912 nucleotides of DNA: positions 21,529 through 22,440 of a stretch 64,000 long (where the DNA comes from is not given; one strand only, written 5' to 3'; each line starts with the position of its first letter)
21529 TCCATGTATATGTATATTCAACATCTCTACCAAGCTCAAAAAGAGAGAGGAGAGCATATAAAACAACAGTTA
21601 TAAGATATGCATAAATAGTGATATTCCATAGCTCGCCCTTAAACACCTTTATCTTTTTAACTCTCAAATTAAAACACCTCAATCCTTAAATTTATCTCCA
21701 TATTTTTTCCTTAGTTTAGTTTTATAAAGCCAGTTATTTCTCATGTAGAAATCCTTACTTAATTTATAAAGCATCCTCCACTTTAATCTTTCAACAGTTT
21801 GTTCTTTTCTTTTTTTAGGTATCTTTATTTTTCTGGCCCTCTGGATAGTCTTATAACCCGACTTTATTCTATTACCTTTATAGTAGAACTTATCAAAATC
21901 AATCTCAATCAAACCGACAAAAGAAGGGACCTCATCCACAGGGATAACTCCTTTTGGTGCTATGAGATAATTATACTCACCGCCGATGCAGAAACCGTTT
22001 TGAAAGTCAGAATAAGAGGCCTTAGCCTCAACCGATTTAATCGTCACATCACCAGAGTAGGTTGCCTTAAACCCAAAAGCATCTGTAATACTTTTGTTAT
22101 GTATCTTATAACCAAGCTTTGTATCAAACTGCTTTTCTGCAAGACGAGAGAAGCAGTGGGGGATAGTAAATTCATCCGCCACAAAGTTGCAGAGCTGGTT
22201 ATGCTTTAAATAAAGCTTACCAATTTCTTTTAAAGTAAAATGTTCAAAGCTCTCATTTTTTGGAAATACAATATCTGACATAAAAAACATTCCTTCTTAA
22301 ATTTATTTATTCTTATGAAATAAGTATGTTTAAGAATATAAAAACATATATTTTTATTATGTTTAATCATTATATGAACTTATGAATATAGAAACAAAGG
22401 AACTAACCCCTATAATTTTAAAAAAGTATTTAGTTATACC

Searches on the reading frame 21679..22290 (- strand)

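Call 43: search_protein_families(library=phrogs, proteins=[window:21679-22290:-], max_evalue=0.00001)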
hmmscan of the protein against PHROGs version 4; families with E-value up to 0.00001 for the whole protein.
window:21679-22290:- (203 aa): 2 families
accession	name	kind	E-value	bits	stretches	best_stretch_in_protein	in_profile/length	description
phrog_5429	-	DNA, RNA and nucleotide metabolism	6.6e-07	30.4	1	29-177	16-161/176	DNA repair protein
phrog_2776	-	unknown function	1.6e-06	29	1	77-197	49-166/181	-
